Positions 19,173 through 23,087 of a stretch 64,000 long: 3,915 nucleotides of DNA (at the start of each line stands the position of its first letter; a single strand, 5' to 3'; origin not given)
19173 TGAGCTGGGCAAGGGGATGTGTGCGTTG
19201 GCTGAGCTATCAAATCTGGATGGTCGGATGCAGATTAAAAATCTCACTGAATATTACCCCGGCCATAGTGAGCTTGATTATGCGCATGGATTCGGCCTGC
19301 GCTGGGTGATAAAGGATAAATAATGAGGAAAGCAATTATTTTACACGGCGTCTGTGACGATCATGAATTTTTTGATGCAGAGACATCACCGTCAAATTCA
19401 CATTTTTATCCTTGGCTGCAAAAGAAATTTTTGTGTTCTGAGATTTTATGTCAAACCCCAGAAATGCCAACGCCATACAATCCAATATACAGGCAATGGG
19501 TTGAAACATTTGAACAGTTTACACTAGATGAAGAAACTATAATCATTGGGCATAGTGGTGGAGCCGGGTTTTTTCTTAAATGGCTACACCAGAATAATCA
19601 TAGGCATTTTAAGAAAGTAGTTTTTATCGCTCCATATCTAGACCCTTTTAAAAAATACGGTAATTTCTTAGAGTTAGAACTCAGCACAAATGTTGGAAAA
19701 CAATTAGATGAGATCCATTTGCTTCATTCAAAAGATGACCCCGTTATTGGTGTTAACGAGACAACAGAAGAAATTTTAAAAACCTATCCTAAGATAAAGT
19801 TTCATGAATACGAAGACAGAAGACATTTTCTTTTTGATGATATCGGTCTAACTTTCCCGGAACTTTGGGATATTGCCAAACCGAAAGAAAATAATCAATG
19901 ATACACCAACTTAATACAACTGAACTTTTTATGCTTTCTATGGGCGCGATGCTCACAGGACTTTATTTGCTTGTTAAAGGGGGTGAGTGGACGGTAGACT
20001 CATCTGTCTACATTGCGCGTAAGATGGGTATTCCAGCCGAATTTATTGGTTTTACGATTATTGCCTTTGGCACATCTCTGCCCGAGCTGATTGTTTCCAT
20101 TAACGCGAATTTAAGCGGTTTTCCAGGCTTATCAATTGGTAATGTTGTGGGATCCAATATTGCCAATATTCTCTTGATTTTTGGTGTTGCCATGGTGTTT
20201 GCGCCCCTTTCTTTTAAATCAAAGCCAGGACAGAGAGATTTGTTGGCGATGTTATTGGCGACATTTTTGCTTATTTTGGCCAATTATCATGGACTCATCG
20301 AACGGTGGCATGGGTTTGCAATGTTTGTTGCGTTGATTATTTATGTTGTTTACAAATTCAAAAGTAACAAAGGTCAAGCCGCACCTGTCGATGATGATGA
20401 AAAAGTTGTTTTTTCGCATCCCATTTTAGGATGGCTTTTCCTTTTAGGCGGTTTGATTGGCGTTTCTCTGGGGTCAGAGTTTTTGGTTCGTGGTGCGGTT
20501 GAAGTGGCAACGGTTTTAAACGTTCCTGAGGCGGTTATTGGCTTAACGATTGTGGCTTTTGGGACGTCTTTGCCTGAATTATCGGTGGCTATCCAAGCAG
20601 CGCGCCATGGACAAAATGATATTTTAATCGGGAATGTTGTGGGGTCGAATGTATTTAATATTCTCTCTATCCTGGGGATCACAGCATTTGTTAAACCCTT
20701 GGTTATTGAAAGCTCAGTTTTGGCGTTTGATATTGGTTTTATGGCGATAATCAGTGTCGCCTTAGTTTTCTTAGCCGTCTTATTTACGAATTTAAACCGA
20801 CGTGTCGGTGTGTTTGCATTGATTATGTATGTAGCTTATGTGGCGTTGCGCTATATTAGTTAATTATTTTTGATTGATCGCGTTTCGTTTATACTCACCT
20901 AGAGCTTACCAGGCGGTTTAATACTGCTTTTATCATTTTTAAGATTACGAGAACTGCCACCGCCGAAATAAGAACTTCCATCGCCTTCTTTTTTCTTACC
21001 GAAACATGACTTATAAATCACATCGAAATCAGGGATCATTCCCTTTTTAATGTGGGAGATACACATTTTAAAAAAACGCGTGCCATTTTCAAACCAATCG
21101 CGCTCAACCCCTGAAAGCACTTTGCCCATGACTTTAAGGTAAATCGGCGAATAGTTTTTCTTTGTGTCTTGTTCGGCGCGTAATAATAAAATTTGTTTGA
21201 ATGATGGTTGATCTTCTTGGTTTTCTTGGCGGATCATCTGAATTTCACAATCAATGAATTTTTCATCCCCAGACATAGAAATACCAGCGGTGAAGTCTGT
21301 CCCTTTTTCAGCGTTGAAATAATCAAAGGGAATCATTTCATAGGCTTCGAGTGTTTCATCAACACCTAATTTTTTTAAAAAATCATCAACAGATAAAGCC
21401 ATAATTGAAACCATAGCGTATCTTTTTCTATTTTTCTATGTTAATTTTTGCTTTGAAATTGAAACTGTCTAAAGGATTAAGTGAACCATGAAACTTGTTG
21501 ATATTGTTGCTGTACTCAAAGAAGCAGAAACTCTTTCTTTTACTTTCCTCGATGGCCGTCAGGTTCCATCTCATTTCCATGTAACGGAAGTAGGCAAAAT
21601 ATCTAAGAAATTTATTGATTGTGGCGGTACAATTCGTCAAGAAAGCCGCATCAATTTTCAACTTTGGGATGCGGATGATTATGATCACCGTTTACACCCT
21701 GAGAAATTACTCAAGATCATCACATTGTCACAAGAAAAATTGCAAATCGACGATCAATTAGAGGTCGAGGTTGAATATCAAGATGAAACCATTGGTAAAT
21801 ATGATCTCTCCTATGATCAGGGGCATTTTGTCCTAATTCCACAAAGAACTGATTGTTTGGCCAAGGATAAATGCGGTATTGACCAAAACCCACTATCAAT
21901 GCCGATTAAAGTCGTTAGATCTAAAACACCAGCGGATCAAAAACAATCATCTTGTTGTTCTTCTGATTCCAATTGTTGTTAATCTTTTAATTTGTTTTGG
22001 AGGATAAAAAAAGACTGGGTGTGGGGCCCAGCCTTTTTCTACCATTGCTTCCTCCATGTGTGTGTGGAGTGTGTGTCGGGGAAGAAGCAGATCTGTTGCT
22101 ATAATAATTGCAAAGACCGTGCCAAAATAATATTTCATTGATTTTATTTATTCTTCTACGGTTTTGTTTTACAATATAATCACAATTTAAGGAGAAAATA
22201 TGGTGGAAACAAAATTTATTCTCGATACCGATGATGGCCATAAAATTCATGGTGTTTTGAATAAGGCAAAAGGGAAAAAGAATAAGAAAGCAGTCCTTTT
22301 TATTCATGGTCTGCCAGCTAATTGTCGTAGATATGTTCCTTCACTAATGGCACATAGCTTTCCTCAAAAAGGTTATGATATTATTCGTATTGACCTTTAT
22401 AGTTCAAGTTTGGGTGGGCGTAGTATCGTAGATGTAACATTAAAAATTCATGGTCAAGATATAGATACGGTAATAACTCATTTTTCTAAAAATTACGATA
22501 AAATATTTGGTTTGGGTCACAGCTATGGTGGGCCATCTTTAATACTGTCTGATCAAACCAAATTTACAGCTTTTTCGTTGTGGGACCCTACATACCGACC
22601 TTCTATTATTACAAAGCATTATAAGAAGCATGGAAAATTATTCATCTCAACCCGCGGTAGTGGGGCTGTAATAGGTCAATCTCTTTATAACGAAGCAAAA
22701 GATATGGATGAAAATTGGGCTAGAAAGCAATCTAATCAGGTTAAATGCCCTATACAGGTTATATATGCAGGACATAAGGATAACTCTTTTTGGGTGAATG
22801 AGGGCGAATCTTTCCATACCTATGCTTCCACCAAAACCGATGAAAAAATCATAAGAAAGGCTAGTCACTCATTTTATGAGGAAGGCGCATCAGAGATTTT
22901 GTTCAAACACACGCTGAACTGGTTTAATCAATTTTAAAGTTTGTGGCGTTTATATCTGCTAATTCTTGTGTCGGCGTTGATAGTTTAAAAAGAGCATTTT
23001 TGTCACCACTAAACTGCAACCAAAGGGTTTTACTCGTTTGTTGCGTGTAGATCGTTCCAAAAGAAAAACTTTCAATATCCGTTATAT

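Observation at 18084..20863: Minimal terD-terD-serine hydrolase-Ca2+/cation antiporter operon with fused gene junctions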

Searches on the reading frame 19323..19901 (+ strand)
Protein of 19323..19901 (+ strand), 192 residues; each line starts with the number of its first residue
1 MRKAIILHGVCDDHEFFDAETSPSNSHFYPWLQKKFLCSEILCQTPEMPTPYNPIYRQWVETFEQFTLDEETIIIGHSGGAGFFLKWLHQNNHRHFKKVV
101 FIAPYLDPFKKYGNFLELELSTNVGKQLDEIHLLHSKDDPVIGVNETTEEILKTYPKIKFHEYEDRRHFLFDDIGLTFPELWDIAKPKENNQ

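Call 4: search_protein_families(library=pfam, proteins=[window:19323-19901:+], max_evalue=0.01)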
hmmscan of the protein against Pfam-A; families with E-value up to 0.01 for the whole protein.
window:19323-19901:+ (192 aa): 3 families
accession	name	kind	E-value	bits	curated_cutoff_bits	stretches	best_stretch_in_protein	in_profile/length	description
PF06821.19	Ser_hydrolase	-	6.2e-07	29.9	22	1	24-147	11-134/172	Serine hydrolase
PF12146.15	Hydrolase_4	-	1e-05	25.4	27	1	64-111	70-116/239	Serine aminopeptidase, S33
PF00561.26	Abhydrolase_1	-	0.00012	22.3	25.8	1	56-114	55-111/245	alpha/beta hydrolase fold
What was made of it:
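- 19323..19901 (+): Gene 3: YdeN/RBBP9-type alpha/beta serine hydrolase, 192 aa. Accessory and lineage-specific. Pfam PF06821 29.9 bits against a cut-off of 22 (call 4).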

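Call 19: search_protein_families(library=ncbifam, proteins=[window:19323-19901:+], max_evalue=0.01)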
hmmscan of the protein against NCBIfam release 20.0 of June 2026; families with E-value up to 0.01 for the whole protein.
window:19323-19901:+ (192 aa): 0 families

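Call 57: search_solved_structures(query=window:19323-19898:+, max_evalue=1, show_alignments=2)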
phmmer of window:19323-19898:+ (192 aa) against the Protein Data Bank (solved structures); distinct sequences matched with E-value up to 1: 6.
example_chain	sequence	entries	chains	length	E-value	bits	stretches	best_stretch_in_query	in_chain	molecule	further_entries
1uxo_A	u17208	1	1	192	4.5e-10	43.2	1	22-184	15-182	Putative hydrolase YdeN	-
9fcr_A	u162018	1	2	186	8e-05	26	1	27-170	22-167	Serine hydrolase RBBP9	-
2qs9_A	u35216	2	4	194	8.7e-05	25.9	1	27-170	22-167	Retinoblastoma-binding protein 9 | Serine hydrolase RBBP9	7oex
6g75_A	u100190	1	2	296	0.3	14.4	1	56-117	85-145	Common ancestor of haloalkane dehalogenase and Renilla luciferase (AncHLD-RLuc)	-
6s6e_A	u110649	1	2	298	0.32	14.3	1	56-117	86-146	Engineered ancestor of haloalkane dehalogenases and Renilla luciferase (AncHLD-RLuc I161_F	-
4i3f_A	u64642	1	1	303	0.84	12.9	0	70-110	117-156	serine hydrolase CCSP0084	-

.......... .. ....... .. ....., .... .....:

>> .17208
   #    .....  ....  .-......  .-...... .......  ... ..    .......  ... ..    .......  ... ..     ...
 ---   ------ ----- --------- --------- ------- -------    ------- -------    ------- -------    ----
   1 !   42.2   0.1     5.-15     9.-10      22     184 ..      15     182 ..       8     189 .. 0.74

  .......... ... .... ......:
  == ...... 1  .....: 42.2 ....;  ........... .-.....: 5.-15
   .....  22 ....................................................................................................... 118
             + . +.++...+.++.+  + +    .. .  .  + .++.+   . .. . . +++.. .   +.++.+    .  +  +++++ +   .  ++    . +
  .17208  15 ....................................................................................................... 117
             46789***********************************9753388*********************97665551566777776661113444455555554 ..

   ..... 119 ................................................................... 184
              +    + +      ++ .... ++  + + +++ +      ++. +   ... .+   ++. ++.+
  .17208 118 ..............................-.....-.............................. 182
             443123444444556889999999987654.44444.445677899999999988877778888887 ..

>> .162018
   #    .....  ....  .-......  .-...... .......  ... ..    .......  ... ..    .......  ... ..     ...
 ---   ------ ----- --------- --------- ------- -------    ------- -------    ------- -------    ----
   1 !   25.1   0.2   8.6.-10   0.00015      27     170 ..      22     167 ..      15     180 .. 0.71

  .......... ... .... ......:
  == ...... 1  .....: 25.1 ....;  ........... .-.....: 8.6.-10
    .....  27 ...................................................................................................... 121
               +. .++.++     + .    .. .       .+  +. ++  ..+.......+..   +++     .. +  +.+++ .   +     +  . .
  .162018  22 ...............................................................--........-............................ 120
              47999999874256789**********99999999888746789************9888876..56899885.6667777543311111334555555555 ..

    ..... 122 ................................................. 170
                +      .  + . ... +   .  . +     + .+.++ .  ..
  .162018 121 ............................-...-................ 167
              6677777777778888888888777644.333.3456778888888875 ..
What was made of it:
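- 19323..19901 (+): YdeN 1uxo E 4.5e-10 and RBBP9 8e-5, with GHSGG, SKDD and RRHF aligned to the catalytic positions (call 57).
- On YdeN/RBBP9 serine hydrolase (PF06821) - gene 3: The alignment to YdeN 1uxo (E 4.5e-10) places GHSGG on AHSLG, SKDD on SKDD and RRHF on GGHF (call 57).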

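Call 77: find_homologous_proteins(query=window:19323-19898:+, max_evalue=0.00001)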
Query window:19323-19898:+ (192 aa): 1 proteins with E <= 0.00001 among 25 candidates.
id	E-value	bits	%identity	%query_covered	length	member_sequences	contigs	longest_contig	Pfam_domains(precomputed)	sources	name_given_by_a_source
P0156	1.9e-131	454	100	100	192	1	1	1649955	PF06821.20,PF12146.16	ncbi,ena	-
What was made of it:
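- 19323..19901 (+): No other close homologue turned up (call 77).
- Tried and rejected: A homologue search with the hydrolase returned only itself (call 77).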

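Call 82: search_protein_families(library=padloc, proteins=[window:19323-19901:+], max_evalue=0.01)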
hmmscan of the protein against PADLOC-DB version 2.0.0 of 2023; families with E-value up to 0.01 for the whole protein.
window:19323-19901:+ (192 aa): 0 families

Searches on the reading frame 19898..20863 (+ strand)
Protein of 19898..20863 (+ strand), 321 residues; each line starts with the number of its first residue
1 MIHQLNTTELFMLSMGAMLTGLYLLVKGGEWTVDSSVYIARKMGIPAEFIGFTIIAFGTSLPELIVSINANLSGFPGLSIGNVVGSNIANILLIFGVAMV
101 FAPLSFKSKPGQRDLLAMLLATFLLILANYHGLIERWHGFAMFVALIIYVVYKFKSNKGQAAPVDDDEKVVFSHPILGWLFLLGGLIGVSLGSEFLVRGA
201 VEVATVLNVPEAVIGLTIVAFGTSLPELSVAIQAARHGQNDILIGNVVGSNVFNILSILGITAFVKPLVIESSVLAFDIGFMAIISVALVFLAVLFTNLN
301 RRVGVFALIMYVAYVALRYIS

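Call 4: search_protein_families(library=pfam, proteins=[window:19898-20863:+], max_evalue=0.01)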
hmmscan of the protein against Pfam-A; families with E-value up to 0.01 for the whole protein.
window:19898-20863:+ (321 aa): 1 family
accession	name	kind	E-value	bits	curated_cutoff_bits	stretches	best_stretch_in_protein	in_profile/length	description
PF01699.29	Na_Ca_ex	-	1.5e-66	223.5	24.9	2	178-319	2-150/151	Sodium/calcium exchanger protein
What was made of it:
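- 19898..20863 (+): Gene 4: YrbG/NCX-type CaCA Ca2+/Na+ antiporter, 321 aa, with two GTSLPEL alpha-repeats. Pfam Na_Ca_ex in two stretches, 1.5e-66 (call 4).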

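Call 19: search_protein_families(library=ncbifam, proteins=[window:19898-20863:+], max_evalue=0.01)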
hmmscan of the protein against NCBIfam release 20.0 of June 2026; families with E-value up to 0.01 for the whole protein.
window:19898-20863:+ (321 aa): 6 families
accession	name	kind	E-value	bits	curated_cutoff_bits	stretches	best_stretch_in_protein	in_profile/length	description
TIGR00367.1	TIGR00367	hypoth_equivalog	1.5e-69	234.5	179.65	1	12-314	2-312/312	calcium/sodium antiporter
NF008005.0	PRK10734.1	equivalog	4.1e-57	193.8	432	2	12-157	2-147/325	calcium/sodium antiporter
TIGR00927.1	2A1904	subfamily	5.5e-16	57.5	710.1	2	27-158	474-606/1209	K+-dependent Na+/Ca+ exchanger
TIGR00845.1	caca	equivalog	8e-09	33.8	679.85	2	51-108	785-843/921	sodium/calcium exchanger 1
TIGR00846.1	caca2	superfamily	1.9e-08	33.5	317.45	2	154-316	203-369/372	calcium/proton exchanger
TIGR00378.1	cax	equivalog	0.0014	17.9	211.15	0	55-109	57-110/349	calcium/proton exchanger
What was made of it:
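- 19898..20863 (+): TIGR00367 234.5 bits against a cut-off of 179.65 (call 19).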

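Call 56: search_solved_structures(query=window:19898-20860:+, max_evalue=0.001, show_alignments=1)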
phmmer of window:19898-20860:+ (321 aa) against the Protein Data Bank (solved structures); distinct sequences matched with E-value up to 0.001: 9.
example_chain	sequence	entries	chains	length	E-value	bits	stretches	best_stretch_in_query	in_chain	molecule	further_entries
5jdf_A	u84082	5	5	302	4.6e-40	141.1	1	12-316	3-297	Uncharacterized membrane protein MJ0091 | sodium-calcium exchanger NCX_Mj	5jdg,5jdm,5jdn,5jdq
5hwx_A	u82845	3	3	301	4.9e-40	141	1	12-316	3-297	sodium,calcium exchanger | Uncharacterized membrane protein MJ0091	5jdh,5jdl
5hxc_A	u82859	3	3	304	5e-40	141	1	12-316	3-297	sodium,calcium exchanger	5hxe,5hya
5hwy_A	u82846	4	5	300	5.3e-40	140.9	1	12-316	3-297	Uncharacterized membrane protein MJ0091 | sodium,calcium exchanger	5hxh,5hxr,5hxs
3v5s_A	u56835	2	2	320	6.1e-40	140.7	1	12-316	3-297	Sodium/Calcium Exchanger | Uncharacterized membrane protein MJ0091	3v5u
8sgi_A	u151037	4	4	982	1.4e-05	27.9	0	43-105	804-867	Sodium/calcium exchanger 1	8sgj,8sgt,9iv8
8jp0_A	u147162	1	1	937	1.5e-05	27.8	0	178-269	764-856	Sodium/calcium exchanger 1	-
9ps1_B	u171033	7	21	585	0.00051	22.7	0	179-315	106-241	NCLX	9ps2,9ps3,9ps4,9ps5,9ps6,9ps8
9z4i_A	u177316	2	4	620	0.00063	22.4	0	179-315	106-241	Mitochondrial sodium/calcium exchanger protein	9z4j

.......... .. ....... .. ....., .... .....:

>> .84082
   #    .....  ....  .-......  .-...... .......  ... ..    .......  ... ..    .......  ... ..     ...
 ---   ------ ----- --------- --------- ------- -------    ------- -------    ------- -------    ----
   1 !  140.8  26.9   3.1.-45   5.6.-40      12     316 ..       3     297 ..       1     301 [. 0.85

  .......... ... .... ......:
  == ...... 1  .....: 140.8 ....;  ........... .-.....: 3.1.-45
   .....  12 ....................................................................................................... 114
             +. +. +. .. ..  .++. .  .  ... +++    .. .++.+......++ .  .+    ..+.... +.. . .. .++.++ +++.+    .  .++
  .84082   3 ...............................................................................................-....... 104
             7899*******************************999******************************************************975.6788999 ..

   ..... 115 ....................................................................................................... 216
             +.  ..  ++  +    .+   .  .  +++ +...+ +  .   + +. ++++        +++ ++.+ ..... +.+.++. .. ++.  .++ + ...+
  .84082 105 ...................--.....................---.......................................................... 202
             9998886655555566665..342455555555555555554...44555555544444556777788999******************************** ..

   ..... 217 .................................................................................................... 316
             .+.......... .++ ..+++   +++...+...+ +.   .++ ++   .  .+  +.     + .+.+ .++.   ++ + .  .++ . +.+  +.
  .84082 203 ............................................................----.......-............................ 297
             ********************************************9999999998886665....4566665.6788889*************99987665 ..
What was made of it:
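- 19898..20863 (+): A full-length alignment to NCX_Mj, E 5e-40, conserves both GTSLPE and both GS...N/D motifs (call 56).
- On CaCA superfamily, YrbG/NCX branch - gene 4: The alignment to NCX_Mj covers 12-316 of gene 4 against 3-297, E 5e-40 (call 56).
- Closest known: Eukaryotic NCX1 with cytosolic Ca2+-binding domains CBD1/CBD2. Same: NCX1 matched gene 4 weakly (call 56).
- Gene 4 has the NCX/YrbG GTSLPE signature and aligns over its full length with the Na+/Ca2+ exchanger NCX_Mj (call 56).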

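Call 82: search_protein_families(library=padloc, proteins=[window:19898-20863:+], max_evalue=0.01)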
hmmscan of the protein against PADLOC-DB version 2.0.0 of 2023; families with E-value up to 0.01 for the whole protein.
window:19898-20863:+ (321 aa): 0 families

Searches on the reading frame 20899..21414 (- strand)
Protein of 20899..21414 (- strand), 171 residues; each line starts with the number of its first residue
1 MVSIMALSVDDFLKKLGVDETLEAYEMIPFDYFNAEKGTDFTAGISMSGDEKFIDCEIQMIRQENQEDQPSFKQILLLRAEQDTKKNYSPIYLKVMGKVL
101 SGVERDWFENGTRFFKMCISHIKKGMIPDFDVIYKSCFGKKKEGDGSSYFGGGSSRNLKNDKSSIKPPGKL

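Call 4: search_protein_families(library=pfam, proteins=[window:20899-21414:-], max_evalue=0.01)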
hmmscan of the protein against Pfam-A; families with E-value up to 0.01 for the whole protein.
window:20899-21414:- (171 aa): 0 families

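Call 19: search_protein_families(library=ncbifam, proteins=[window:20899-21414:-], max_evalue=0.01)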
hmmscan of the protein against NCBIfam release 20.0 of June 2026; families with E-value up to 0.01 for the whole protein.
window:20899-21414:- (171 aa): 0 families

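Call 82: search_protein_families(library=padloc, proteins=[window:20899-21414:-], max_evalue=0.01)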
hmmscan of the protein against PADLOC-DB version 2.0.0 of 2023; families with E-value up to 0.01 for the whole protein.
window:20899-21414:- (171 aa): 0 families
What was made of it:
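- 20899..21414 (-): Gene 5: convergent 171-aa protein of unknown family. A recurrent syntenic neighbour; whether it belongs to the module is uncertain. No Pfam, NCBIfam or PADLOC hit (calls 4, 19, 82).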

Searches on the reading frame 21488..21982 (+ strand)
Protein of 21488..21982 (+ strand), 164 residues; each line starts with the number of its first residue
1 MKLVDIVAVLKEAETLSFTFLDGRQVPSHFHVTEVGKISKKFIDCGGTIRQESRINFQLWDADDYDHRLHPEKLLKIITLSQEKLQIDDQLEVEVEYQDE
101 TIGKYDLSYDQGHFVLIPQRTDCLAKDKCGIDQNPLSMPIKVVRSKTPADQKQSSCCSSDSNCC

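Call 4: search_protein_families(library=pfam, proteins=[window:21488-21982:+], max_evalue=0.01)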
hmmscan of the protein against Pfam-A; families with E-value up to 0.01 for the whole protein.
window:21488-21982:+ (164 aa): 1 family
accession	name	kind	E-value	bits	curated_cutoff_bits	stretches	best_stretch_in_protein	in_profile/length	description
PF20001.5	DUF6428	-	1.7e-57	194.1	28.7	1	5-164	3-155/155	Family of unknown function (DUF6428)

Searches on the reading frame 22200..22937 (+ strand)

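Call 4: search_protein_families(library=pfam, proteins=[window:22200-22937:+], max_evalue=0.01)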
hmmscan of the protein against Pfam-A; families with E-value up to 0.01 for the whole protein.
window:22200-22937:+ (245 aa): 4 families
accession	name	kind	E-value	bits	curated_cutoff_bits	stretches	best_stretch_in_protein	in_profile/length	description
PF12146.15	Hydrolase_4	-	3.3e-07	30.3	27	1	27-111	2-87/239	Serine aminopeptidase, S33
PF12697.13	Abhydrolase_6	-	0.00029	22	26.3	1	32-130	1-93/217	Alpha/beta hydrolase family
PF00561.26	Abhydrolase_1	-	0.001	19.2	25.8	1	31-111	2-80/245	alpha/beta hydrolase fold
PF04083.22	Abhydro_lipase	-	0.0017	18.3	27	1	11-47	20-61/63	Partial alpha/beta-hydrolase lipase region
